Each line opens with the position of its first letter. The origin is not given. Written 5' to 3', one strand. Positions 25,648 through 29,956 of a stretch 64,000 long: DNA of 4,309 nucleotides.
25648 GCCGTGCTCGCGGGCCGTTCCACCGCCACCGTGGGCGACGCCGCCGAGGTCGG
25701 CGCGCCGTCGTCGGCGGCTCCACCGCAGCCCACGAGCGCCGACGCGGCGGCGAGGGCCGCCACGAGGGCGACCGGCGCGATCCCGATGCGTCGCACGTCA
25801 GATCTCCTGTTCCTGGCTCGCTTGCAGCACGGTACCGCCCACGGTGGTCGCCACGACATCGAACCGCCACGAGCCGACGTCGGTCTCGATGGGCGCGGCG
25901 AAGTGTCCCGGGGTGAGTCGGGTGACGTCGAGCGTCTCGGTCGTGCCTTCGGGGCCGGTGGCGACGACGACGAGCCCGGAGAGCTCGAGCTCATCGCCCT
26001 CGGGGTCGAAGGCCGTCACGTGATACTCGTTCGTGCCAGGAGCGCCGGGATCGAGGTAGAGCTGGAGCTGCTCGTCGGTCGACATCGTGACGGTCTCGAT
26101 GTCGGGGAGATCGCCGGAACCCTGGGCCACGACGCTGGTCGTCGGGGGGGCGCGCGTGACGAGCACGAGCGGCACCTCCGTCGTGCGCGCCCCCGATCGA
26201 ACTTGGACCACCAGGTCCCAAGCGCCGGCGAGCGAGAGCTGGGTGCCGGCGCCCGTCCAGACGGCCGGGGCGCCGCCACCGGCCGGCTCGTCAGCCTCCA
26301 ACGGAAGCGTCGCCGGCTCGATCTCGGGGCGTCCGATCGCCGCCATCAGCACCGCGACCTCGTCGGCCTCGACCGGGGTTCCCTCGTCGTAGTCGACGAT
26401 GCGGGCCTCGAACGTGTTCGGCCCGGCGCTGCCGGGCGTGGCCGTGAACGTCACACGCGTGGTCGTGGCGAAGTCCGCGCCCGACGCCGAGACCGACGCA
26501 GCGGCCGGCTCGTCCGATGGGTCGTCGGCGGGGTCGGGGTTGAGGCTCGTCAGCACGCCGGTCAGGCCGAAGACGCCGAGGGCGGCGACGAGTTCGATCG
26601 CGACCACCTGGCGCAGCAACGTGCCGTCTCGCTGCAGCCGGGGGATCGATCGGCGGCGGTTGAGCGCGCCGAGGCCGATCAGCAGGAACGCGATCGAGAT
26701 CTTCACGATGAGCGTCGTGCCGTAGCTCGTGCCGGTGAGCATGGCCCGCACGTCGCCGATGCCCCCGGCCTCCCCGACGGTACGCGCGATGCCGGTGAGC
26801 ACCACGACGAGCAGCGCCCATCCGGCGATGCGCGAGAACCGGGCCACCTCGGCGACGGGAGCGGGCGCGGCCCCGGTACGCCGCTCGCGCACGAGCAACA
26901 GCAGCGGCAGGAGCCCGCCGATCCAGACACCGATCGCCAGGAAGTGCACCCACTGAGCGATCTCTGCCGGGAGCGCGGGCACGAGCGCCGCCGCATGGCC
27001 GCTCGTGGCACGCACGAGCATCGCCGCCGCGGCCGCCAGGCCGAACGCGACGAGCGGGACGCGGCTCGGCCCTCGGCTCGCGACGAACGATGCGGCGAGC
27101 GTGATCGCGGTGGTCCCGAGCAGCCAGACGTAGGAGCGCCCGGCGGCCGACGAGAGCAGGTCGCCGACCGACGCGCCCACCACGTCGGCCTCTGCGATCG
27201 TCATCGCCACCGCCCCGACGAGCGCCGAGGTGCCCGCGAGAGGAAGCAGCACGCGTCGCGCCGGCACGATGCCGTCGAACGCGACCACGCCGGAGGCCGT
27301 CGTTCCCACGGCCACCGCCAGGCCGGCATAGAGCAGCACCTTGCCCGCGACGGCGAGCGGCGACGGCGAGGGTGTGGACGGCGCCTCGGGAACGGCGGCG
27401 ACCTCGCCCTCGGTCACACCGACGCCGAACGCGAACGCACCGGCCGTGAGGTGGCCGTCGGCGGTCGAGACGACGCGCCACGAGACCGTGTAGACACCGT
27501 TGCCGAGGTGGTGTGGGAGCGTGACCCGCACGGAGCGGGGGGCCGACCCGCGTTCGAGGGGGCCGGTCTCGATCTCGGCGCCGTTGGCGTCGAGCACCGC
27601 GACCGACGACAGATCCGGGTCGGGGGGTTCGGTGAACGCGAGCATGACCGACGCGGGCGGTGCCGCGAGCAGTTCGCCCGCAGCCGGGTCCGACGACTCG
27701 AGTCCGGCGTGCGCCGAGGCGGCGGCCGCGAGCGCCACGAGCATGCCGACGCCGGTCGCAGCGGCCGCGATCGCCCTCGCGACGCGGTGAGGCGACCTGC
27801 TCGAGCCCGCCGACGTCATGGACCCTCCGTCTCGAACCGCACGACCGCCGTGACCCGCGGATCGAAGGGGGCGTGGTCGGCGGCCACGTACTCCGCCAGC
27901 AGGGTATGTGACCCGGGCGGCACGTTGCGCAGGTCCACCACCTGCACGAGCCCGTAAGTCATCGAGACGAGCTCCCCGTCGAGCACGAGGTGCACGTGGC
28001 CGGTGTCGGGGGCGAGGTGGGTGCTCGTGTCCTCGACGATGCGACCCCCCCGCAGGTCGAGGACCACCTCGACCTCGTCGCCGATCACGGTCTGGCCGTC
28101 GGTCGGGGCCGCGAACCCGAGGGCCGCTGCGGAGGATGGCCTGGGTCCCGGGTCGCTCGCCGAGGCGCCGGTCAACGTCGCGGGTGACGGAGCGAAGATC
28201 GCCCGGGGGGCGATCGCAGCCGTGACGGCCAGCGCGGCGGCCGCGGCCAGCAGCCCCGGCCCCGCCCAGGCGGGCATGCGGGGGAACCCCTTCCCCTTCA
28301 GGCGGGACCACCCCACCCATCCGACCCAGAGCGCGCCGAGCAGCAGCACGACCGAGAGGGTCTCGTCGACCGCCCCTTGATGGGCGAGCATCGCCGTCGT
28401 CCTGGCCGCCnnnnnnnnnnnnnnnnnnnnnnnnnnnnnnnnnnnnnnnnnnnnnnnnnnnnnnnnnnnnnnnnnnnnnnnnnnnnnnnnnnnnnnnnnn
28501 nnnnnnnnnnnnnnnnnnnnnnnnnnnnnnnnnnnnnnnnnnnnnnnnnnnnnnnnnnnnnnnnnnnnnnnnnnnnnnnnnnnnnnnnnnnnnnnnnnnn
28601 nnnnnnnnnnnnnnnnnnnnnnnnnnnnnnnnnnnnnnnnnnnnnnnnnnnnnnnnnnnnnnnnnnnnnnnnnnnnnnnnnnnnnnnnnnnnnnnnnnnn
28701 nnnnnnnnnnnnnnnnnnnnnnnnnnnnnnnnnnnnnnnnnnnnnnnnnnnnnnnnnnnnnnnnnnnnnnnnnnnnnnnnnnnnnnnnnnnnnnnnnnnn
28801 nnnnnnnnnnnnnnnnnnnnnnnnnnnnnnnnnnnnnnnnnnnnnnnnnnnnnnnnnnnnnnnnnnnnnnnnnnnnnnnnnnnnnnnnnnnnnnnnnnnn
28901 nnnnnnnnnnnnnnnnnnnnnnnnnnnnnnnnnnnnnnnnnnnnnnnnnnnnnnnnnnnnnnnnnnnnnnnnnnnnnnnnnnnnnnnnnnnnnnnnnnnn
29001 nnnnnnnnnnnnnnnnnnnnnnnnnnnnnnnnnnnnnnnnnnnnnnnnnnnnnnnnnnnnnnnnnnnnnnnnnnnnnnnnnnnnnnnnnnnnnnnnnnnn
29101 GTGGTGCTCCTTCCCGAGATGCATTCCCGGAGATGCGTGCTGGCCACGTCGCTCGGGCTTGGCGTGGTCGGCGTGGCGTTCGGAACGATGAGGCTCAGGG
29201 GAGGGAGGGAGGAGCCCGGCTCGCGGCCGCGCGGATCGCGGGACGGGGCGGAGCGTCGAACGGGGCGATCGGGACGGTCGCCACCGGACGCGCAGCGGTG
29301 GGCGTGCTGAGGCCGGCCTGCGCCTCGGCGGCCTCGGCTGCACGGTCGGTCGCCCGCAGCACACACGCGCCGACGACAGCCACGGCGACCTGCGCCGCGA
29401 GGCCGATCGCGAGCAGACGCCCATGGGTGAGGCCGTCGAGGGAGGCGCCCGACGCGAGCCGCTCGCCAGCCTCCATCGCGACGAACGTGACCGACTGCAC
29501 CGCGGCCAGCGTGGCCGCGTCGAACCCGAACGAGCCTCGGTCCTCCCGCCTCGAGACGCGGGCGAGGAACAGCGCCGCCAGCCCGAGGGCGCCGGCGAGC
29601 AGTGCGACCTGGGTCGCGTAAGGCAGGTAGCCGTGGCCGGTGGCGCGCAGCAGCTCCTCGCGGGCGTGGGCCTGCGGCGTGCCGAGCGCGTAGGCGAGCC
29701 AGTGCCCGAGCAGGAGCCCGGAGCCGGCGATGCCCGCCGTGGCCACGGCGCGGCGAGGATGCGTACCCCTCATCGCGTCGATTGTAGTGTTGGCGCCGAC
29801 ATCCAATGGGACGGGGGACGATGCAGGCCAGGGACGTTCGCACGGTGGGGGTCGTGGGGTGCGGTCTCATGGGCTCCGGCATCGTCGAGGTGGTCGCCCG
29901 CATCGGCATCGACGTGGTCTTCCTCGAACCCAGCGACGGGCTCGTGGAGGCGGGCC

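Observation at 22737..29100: Seven-gene, overlap-coupled minus-strand operon around a CopC-CopD fusion with two paralogous His-rich secreted proteins, a CPBP protease and an orphan LivK-like binding protein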

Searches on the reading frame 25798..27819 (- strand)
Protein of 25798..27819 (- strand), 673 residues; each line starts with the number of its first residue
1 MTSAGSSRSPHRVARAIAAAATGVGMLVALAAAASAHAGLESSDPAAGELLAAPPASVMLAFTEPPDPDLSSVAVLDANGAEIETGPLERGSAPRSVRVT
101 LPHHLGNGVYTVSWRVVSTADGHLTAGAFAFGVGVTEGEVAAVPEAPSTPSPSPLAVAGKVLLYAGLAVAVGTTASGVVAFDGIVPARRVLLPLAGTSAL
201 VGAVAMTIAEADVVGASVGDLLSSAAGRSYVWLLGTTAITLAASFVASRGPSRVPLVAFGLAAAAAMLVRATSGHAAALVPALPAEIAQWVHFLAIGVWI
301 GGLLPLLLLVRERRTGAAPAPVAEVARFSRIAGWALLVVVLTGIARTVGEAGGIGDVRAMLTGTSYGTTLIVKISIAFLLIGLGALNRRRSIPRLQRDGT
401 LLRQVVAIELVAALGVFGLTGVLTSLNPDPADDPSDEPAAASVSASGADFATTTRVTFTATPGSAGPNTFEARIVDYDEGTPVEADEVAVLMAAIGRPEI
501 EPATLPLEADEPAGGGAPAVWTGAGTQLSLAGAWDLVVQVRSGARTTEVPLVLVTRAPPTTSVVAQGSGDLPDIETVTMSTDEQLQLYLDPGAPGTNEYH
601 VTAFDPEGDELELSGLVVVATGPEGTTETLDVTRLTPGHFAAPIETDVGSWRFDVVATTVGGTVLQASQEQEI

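Call 3: search_protein_families(library=pfam, proteins=[window:25798-27819:-], max_evalue=0.1)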
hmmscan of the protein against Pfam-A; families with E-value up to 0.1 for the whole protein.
window:25798-27819:- (673 aa): 3 families
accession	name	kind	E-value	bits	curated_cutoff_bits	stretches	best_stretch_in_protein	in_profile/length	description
PF04234.18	CopC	-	4.6e-22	79.3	23.3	1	37-133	1-92/92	CopC domain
PF05425.18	CopD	-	5.7e-15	56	32.1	1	324-423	3-105/105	Copper resistance protein D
PF09980.14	DUF2214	-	0.0006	20.2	34.1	1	287-349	4-63/147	Predicted membrane protein (DUF2214)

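Call 5: search_protein_families(library=ncbifam, proteins=[window:25798-27819:-], max_evalue=0.1)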
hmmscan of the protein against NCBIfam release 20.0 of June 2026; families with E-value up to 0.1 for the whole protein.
window:25798-27819:- (673 aa): 3 families
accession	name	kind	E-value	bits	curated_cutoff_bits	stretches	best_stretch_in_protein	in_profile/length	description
NF033808.0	copper_CopD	equivalog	1.5e-23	83.8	195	1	158-428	6-294/295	copper homeostasis membrane protein CopD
NF033814.1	copper_CopC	equivalog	1.3e-18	67.3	95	1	28-133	2-106/107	copper homeostasis periplasmic binding protein CopC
NF007636.0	PRK10301.1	equivalog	1.9e-12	47.1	129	1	30-133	20-123/124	CopC domain-containing protein YobA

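Call 55: search_solved_structures(query=window:25798-27819:-, max_evalue=0.01, show_alignments=4)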
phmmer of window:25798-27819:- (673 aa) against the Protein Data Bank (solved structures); distinct sequences matched with E-value up to 0.01: 10.
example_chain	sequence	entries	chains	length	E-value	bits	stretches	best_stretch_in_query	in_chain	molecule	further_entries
6nfq_A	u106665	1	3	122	1.8e-09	39.8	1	18-133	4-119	CopC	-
5icu_A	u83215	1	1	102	7.3e-09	37.8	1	37-134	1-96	CopC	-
6nfr_A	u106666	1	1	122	2.1e-08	36.3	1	18-133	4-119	CopC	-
6nfs_A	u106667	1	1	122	2.6e-07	32.7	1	18-133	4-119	CopC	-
9c14_A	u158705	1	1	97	1.3e-06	30.3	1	37-132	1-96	Copper transport protein YcnJ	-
6tpb_A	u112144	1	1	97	1.6e-06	30.1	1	37-134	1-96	Putative copper resistance protein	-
7bk6_AAA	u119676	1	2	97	2.9e-06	29.2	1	37-134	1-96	Putative copper resistance protein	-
7bk7_AAA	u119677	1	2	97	5.9e-06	28.2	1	37-134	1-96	Putative copper resistance protein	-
7bk5_AAA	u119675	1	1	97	1.1e-05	27.3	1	37-134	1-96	Putative copper resistance protein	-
5n1t_M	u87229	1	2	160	0.0022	19.7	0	87-131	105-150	CopC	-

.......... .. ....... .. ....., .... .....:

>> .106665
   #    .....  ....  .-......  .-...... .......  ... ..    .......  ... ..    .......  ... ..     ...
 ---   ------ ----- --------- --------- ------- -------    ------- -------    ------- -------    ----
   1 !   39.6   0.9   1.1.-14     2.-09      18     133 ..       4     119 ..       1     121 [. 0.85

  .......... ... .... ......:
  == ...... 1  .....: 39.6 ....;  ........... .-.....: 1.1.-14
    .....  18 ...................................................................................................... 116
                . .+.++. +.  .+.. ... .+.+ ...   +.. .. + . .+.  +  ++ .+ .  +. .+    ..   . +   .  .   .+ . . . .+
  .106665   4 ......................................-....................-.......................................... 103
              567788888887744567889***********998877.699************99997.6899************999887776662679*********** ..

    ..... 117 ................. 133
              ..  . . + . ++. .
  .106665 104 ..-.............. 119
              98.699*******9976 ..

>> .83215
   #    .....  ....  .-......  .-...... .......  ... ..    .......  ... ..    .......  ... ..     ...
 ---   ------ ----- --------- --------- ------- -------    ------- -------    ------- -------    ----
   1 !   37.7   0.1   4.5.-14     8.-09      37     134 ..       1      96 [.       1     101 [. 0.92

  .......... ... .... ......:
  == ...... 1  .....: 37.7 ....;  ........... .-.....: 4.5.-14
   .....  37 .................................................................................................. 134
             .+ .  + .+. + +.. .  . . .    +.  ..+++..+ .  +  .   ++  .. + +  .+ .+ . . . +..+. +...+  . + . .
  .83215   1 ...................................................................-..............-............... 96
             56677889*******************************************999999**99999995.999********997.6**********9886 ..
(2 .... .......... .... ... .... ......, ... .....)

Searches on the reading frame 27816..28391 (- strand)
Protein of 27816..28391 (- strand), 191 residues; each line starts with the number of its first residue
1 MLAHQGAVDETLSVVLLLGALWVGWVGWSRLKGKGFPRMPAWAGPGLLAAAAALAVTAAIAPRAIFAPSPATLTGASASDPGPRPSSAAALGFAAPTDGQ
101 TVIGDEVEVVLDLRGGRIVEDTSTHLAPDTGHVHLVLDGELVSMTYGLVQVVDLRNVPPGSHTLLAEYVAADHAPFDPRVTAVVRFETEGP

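Call 3: search_protein_families(library=pfam, proteins=[window:27816-28391:-], max_evalue=0.1)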
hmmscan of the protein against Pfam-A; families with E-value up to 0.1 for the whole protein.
window:27816-28391:- (191 aa): 1 family
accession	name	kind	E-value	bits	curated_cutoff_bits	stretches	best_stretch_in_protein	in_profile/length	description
PF14347.11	DUF4399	-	0.0013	19.5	28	1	121-181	12-82/91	Domain of unknown function (DUF4399)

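Call 5: search_protein_families(library=ncbifam, proteins=[window:27816-28391:-], max_evalue=0.1)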
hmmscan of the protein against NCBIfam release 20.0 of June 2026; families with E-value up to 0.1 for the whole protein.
window:27816-28391:- (191 aa): 0 families

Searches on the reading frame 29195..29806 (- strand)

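Call 3: search_protein_families(library=pfam, proteins=[window:29195-29806:-], max_evalue=0.1)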
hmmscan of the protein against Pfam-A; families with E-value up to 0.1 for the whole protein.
window:29195-29806:- (203 aa): 0 families

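Call 5: search_protein_families(library=ncbifam, proteins=[window:29195-29773:-], max_evalue=0.1)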
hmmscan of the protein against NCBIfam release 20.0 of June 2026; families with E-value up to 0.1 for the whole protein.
window:29195-29773:- (192 aa): 0 families

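Call 29: search_protein_families(library=pfam, proteins=[window:29195-29773:-], max_evalue=10)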
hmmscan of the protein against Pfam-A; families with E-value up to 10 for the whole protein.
window:29195-29773:- (192 aa): 1 family
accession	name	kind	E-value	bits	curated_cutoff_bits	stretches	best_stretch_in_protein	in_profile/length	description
PF17552.7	DUF5464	-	0.18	12.5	25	1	120-141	21-40/51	Family of unknown function (DUF5464)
